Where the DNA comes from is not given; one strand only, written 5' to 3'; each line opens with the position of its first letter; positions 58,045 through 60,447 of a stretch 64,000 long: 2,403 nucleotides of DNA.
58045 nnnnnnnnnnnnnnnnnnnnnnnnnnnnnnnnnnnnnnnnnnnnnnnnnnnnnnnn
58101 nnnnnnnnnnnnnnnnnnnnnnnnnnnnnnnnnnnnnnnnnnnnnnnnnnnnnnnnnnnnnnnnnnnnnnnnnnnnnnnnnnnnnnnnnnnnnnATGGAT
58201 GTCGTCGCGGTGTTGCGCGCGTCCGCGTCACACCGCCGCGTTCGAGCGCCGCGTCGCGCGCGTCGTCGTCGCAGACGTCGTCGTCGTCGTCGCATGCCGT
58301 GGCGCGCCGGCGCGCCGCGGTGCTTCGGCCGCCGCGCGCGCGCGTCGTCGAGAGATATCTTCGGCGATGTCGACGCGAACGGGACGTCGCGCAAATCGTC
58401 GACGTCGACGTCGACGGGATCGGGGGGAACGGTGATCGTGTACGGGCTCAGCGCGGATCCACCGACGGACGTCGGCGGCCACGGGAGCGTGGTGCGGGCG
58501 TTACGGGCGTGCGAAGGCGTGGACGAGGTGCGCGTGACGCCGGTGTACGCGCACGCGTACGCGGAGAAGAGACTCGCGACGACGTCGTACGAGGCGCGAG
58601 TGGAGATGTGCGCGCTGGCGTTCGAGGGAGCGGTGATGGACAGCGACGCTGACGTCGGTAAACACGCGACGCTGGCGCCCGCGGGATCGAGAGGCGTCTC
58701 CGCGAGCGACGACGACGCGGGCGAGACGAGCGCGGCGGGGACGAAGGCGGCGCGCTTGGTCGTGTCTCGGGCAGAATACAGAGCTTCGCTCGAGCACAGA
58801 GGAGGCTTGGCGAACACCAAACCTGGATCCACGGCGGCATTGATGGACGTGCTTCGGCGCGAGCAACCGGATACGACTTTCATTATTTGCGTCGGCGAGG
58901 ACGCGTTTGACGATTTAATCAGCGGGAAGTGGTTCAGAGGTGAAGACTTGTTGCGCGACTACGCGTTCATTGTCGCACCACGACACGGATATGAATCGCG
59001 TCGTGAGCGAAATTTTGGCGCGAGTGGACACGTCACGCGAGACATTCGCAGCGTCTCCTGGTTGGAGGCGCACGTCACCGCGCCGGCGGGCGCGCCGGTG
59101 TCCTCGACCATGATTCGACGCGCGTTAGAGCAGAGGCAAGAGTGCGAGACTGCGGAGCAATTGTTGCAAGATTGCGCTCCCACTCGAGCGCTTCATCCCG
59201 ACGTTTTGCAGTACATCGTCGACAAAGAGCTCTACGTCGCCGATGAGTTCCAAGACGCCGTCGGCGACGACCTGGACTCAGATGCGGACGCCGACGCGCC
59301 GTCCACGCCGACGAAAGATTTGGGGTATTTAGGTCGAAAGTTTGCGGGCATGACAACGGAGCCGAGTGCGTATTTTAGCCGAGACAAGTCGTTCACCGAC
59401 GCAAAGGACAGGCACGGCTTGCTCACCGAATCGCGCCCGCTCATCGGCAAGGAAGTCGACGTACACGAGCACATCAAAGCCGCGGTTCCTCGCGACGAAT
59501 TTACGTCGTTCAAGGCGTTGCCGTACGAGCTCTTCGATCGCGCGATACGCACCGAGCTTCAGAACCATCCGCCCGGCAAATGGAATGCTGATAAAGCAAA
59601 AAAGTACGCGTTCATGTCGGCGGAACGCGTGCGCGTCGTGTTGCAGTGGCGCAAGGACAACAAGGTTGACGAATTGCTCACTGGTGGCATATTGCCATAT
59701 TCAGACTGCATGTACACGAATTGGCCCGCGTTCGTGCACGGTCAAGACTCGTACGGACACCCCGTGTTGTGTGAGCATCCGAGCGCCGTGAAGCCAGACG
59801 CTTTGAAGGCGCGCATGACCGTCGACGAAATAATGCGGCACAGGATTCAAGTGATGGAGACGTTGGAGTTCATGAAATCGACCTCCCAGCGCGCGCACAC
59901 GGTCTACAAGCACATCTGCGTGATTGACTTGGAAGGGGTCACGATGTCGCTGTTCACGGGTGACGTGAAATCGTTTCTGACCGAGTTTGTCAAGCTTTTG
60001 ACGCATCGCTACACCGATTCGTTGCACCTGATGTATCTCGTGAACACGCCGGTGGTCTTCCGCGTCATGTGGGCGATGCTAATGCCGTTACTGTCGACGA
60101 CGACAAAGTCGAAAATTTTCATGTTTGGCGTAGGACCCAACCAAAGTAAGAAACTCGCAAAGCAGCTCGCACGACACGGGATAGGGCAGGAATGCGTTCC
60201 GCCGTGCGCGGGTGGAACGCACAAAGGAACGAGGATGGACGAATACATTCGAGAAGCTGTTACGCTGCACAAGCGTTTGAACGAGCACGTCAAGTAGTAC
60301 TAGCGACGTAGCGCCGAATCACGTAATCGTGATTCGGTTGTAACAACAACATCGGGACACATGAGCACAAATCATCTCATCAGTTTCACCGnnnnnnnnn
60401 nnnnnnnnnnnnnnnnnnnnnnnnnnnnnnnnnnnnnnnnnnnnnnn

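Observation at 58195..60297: Unusual single-ORF fusion of a NadD-type NMN/NaMN adenylyltransferase with a Sec14/CRAL-TRIO lipid-binding domain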

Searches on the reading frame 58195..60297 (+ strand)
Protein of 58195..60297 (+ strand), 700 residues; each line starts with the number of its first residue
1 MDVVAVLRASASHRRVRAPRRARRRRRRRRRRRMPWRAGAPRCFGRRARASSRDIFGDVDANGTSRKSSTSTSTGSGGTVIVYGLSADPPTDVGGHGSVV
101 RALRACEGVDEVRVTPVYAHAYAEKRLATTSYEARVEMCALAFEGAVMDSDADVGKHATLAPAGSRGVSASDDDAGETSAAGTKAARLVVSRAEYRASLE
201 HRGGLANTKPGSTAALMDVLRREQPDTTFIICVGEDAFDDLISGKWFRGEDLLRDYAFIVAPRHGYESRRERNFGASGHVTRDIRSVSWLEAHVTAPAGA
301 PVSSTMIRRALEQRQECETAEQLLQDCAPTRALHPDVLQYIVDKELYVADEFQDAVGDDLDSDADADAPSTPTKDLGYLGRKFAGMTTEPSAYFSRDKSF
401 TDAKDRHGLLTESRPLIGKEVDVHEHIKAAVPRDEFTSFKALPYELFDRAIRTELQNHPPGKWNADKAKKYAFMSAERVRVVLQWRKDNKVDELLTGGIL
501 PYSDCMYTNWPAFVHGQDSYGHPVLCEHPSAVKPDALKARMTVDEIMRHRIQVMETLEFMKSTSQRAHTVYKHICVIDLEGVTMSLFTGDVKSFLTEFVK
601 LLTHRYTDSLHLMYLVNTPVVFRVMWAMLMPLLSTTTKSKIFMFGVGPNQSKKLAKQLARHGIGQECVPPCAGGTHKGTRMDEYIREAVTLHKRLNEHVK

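Call 3: search_protein_families(library=pfam, proteins=[window:58195-60297:+], max_evalue=1)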
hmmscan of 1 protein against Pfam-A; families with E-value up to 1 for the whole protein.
window:58195-60297:+ (700 aa): 3 families
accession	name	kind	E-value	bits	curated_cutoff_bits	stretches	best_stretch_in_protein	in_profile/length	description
PF00650.25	CRAL_TRIO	-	1.4e-20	74.1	22.6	1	509-658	3-142/153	CRAL/TRIO domain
PF01467.32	CTP_transf_like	-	0.0002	22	21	1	109-309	24-132/133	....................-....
PF13716.11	CRAL_TRIO_2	-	0.079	13.7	23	1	576-643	42-107/137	Divergent CRAL/TRIO domain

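Call 4: search_protein_families(library=ncbifam, proteins=[window:58195-60297:+], max_evalue=1)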
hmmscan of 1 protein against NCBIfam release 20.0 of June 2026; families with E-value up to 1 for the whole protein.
window:58195-60297:+ (700 aa): 4 families
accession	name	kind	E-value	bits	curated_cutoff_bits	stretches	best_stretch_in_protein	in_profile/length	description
TIGR00482.1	TIGR00482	equivalog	1.3e-12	48.1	112.45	2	211-319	78-178/194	nicotinate (nicotinamide) nucleotide adenylyltransferase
NF000840.1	PRK00071.1-3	equivalog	0.00013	21.6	150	1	213-317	89-180/201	nicotinate-nucleotide adenylyltransferase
NF000841.0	PRK00071.1-4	equivalog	0.00026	20.8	197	1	214-270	91-145/194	nicotinate-nucleotide adenylyltransferase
NF000842.0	PRK00071.2-1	equivalog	0.00035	20.3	167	1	225-272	90-135/191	nicotinate-nucleotide adenylyltransferase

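Call 5: search_solved_structures(query=window:58195-60297:+, max_evalue=1, show_alignments=3)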
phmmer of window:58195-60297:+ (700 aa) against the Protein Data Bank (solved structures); distinct sequences matched with E-value up to 1: 26.
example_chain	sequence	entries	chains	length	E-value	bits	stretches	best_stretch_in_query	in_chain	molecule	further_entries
7y10_A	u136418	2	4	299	5.3e-13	51.2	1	482-652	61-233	Phosphatidylinositol/phosphatidylcholine transfer protein SFH5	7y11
7zga_A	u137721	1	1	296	1.1e-11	46.8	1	476-661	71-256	SEC14 cytosolic factor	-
1aua_A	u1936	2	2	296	1.1e-11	46.8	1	476-661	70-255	PHOSPHATIDYLINOSITOL TRANSFER PROTEIN SEC14P | SEC14 cytosolic factor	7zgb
9yv3_A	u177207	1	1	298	1.2e-11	46.7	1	476-661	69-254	SEC14 cytosolic factor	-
9efp_A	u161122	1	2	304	1.2e-11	46.7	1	476-661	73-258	SEC14 cytosolic factor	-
7zg9_A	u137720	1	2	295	1.3e-11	46.6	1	476-661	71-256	SEC14 cytosolic factor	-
6f0e_A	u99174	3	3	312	1.3e-11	46.6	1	476-661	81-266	SEC14 cytosolic factor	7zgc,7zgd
6sld_A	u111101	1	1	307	4.1e-10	41.6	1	510-659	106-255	CRAL-TRIO domain-containing protein YKL091C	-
3b74_A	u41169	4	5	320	3.3e-09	38.6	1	510-659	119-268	Uncharacterized protein YKL091C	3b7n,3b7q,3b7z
9efn_A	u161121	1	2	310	2.1e-08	36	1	510-659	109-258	CRAL-TRIO domain-containing protein YKL091C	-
3q8g_A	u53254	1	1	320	2.1e-08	36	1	510-659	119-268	CRAL-TRIO domain-containing protein YKL091C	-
4uyb_A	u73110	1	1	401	9.8e-07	30.5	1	478-654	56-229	SEC14-LIKE PROTEIN 3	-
4tlg_A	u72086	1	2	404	2.9e-06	28.9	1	475-657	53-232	SEC14-like protein 4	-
4omj_A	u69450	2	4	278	6.5e-06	27.8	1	469-658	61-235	SEC14-like protein 2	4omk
1olm_E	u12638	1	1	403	1.7e-05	26.4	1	469-658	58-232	SEC14-LIKE PROTEIN 2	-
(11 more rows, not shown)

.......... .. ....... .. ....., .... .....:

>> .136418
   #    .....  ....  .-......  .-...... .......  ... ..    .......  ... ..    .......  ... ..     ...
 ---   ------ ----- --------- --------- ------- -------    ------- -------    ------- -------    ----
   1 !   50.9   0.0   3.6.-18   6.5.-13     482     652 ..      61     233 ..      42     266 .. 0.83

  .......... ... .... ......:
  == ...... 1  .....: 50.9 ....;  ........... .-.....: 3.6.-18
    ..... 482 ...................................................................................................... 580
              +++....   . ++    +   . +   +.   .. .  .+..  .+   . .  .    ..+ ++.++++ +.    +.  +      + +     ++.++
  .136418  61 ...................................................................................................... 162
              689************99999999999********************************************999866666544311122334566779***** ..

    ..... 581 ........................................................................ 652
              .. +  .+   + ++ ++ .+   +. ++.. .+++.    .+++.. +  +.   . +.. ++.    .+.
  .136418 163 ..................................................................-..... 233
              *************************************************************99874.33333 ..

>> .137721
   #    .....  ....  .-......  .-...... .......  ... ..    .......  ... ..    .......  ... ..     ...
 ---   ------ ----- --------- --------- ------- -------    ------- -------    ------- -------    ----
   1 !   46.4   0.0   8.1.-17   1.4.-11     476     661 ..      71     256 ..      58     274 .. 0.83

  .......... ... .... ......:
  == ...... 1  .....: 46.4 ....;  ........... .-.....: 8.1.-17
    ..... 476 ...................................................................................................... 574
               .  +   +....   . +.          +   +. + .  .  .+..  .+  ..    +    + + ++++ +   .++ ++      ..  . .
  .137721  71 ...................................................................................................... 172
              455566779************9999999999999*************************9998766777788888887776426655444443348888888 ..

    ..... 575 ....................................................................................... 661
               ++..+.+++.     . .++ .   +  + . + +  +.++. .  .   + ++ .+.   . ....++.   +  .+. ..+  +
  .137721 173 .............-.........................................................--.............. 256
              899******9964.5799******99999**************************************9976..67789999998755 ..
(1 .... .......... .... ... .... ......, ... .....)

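Call 6: find_homologous_proteins(query=window:58195-60297:+, max_evalue=0.001)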
Query window:58195-60297:+ (700 aa): 12 proteins with E <= 0.001 among 8000 candidates.
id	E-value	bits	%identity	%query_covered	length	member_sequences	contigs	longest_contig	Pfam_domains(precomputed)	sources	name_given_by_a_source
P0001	0.0e+0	1582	99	100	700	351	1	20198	PF00650.26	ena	-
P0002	0.0e+0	1318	90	91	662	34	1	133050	PF00650.26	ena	-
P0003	0.0e+0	1120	83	86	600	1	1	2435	PF00650.26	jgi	jgi:nicotinic acid mononucleotide adenylyltransferase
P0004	2.3e-226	771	56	90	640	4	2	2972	PF00650.26,PF01467.33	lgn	-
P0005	9.4e-225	766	58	88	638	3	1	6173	PF00650.26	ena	-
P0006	3.5e-223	761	58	88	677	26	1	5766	PF00650.26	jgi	-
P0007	7.3e-223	760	58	89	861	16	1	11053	PF00650.26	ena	-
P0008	1.7e-221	755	55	90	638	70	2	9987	PF00650.26,PF01467.33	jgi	-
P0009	1.7e-217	742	57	88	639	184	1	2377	PF00650.26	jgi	-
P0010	1.7e-215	735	56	88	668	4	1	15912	PF00650.26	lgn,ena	-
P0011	3.6e-205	701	55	88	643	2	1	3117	PF00650.26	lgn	-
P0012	9.3e-162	558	44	92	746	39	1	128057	PF00650.26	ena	-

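Call 9: list_cluster_members(proteins=[P0001, P0002, P0003, P0004, P0007, P0008, P0010, P0012])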
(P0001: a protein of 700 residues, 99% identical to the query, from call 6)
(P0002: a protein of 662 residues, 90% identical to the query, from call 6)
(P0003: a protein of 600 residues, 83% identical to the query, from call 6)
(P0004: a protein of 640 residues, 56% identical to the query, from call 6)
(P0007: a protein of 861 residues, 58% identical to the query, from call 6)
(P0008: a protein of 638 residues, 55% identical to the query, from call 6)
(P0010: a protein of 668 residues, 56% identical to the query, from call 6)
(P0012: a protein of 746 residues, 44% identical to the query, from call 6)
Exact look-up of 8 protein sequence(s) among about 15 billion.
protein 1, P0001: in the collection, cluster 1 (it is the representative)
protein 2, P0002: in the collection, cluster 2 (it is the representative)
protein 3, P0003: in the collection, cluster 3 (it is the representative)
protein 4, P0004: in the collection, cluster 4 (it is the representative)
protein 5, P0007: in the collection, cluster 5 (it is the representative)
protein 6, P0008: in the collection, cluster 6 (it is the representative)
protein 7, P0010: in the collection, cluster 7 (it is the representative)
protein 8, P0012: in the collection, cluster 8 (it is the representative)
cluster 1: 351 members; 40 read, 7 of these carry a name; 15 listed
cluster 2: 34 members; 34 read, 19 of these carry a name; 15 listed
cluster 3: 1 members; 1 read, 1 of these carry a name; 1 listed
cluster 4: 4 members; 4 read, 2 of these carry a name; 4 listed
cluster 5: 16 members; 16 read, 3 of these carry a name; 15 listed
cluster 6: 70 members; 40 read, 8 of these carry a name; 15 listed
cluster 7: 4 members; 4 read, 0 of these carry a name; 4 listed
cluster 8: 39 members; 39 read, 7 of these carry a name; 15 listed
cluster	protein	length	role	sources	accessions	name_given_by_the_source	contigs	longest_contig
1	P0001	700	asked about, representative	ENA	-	-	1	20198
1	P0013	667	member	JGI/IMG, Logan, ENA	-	nicotinic acid mononucleotide adenylyltransferase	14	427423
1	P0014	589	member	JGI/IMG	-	nicotinic acid mononucleotide adenylyltransferase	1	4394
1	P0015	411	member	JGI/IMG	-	hypothetical protein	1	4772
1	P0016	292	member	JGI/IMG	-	hypothetical protein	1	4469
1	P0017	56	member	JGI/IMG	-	predicted DNA binding CopG/RHH family protein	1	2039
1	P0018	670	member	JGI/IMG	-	nicotinic acid mononucleotide adenylyltransferase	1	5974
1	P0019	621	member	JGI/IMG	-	nicotinic acid mononucleotide adenylyltransferase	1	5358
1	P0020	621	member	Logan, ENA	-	-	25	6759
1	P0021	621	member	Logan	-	-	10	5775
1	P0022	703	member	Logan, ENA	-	-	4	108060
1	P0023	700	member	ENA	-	-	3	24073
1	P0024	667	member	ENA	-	-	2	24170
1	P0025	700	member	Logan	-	-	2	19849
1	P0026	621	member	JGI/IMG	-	-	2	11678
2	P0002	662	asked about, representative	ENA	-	-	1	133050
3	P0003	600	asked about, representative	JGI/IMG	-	nicotinic acid mononucleotide adenylyltransferase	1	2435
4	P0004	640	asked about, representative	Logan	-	-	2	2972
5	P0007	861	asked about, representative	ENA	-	-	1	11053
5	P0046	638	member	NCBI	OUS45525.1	hypothetical protein BE221DRAFT_193225, partial [Ostreococcus tauri]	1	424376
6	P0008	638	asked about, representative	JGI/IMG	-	-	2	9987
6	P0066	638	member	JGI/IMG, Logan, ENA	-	-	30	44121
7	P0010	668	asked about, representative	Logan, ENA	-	-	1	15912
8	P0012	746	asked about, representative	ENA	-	-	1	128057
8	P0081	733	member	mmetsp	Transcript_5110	Transcript_5110/g.16905 ORF Transcript_5110/g.16905 Transcript_5110/m.16905 type:complete ...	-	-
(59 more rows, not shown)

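Call 21: find_encoding_contigs(protein=P0012, flank=6000, max_places=2)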
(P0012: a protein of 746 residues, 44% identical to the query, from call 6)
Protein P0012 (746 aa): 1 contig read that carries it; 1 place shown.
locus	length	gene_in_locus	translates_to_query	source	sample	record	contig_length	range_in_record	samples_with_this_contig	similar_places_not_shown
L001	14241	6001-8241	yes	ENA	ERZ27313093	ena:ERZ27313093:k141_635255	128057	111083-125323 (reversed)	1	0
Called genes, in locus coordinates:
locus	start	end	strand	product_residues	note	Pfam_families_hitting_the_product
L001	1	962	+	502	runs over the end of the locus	-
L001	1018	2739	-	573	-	-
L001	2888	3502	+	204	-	PF01174:SNO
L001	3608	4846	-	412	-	PF01070:FMN_dh, PF00478:IMPDH (weak), PF01645:Glu_synthase (faint)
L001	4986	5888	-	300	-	PF03372:Exo_endo_phos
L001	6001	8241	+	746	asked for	PF00650:CRAL_TRIO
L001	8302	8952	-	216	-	PF04752:ChaC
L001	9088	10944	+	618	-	PF00485:PRK, PF13238:AAA_18 (weak), PF14681:UPRTase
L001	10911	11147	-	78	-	-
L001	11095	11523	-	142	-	PF10175:MPP6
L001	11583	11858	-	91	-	-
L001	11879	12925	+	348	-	PF06026:Rib_5-P_isom_A (weak)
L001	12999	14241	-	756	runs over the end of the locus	PF03456:uDENN, PF02141:DENN, PF03455:dDENN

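Call 27: predict_structure(alignment_id=A1)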
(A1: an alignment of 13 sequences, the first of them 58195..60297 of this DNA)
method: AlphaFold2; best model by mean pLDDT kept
length: 700 residues; sequences in the alignment: 13
mean_pLDDT: 52.5   pTM: 0.40
mean pLDDT of the five models: 52.5, 52.1, 50.7, 50.7, 49.3
residues with pLDDT >= 90: 18; 70-90: 170; 50-70: 172; < 50: 340
segments of 3 or more residues with pLDDT < 50: 1-76, 123-127, 152-183, 271-280, 349-416, 511-531, 536-538, 564-651, 661-663, 668-673, 676-692, 694-696, 698-700
pLDDT, mean of each block of 10 residues (from residue 1): 27 27 31 28 24 26 26 50 76 70 86 81 47 81 78 38 28 28 69 82 64 85 88 81 76 88 58 43 74 68 59 55 54 71 64 28 25 24 26 27 34 50 86 84 68 61 79 79 68 61 56 43 43 51 55 56 40 26 28 42 35 32 36 28 35 52 50 44 41 43
secondary structure, 60 per line:
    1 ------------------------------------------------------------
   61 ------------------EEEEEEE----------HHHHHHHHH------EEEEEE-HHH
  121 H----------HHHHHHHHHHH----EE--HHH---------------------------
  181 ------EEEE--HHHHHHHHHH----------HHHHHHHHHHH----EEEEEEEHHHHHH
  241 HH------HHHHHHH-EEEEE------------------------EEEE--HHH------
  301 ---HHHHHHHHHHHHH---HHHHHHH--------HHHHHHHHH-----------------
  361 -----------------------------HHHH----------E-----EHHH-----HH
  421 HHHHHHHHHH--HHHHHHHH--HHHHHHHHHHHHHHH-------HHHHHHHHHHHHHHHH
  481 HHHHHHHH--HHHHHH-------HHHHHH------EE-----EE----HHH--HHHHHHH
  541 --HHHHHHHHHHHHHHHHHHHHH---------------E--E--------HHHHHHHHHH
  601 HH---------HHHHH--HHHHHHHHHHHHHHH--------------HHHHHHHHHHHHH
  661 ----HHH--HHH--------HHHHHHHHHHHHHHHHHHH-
elements in order (helices of 4 or more, strands of 3 or more residues): E79-85 H96-104 E111-116 H118-121 H132-142 E187-190 H193-202 H213-223 E228-234 H235-242 H249-255 E257-261 E286-289 H304-316 H320-326 H335-343 H390-393 H419-430 H433-440 H443-457 H465-488 H491-496 H504-509 H534-540 H543-563 H591-602 H612-616 H619-633 H648-660 H681-699

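Call 40: fold_search(model_id=the predicted structure, library=pdb)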
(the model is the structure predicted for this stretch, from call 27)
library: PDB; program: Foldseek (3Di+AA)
matches with E <= 10: 538; with E <= 0.001: 52
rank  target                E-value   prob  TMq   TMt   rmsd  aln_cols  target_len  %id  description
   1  9fyb_B                1.6e-06  1.00  0.22  0.74   5.2       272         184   18  Structural Insights into the NMN Complex of Nicotinate Nucleotide Adenylyltransferase from Enterococcus faecium via Co (released 2024-07-17)
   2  5deo_A                1.6e-06  1.00  0.23  0.76   5.0       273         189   20  Mycobacterium abscessus NadD in complex with nicotinic acid adenine dinucleotide (released 2016-08-24)
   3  8aih                  2.2e-06  1.00  0.22  0.76   4.8       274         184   19  Crystal Structure of Enterococcus faecium Nicotinate Nucleotide Adenylyltransferase at 1.9 Angstroms Resolution (released 2023-08-16)
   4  3e27_B                2.9e-06  1.00  0.23  0.76   4.5       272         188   19  Nicotinic acid mononucleotide (NaMN) adenylyltransferase from Bacillus anthracis: product complex (released 2008-09-09)
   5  3e27_A                2.9e-06  1.00  0.22  0.73   5.3       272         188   20  Nicotinic acid mononucleotide (NaMN) adenylyltransferase from Bacillus anthracis: product complex (released 2008-09-09)
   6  5llt_A                3.2e-06  1.00  0.23  0.71   5.2       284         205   15  Plasmodium falciparum nicotinic acid mononucleotide adenylyltransferase complexed with NaAD (released 2016-11-30)
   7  3e27_D                4.8e-06  1.00  0.23  0.76   4.7       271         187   20  Nicotinic acid mononucleotide (NaMN) adenylyltransferase from Bacillus anthracis: product complex (released 2008-09-09)
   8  9fyb_A                5.1e-06  1.00  0.22  0.74   5.0       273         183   19  Structural Insights into the NMN Complex of Nicotinate Nucleotide Adenylyltransferase from Enterococcus faecium via Co (released 2024-07-17)
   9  5lm3                  5.6e-06  1.00  0.22  0.69   6.5       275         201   16  Plasmodium falciparum nicotinic acid mononucleotide adenylyltransferase complexed with APC (released 2016-11-30)
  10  3mmx_C                6.2e-06  1.00  0.22  0.76   5.5       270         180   19  Bacillus anthracis NadD (baNadD) in complex with compound 1_02_3 (released 2010-07-28)
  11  2qtr_A                6.2e-06  1.00  0.22  0.70   5.4       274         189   20  Crystal Structure of Nicotinate Mononucleotide Adenylyltransferase (released 2008-07-15)
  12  3mmx_E                6.9e-06  1.00  0.22  0.75   5.8       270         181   19  Bacillus anthracis NadD (baNadD) in complex with compound 1_02_3 (released 2010-07-28)
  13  5das_A                6.9e-06  1.00  0.23  0.70   6.1       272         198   20  Structure of Mycobacterium tuberculosis NadD in complex with NADP, P21212, form 2 (released 2016-08-24)
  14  3dv2_A                7.2e-06  1.00  0.23  0.75   5.3       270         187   21  Crystal Structure of nicotinic acid mononucleotide adenylyltransferase from Bacillus anthracis (released 2008-11-04)
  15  5deo_C                7.2e-06  1.00  0.21  0.73   5.6       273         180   19  Mycobacterium abscessus NadD in complex with nicotinic acid adenine dinucleotide (released 2016-08-24)
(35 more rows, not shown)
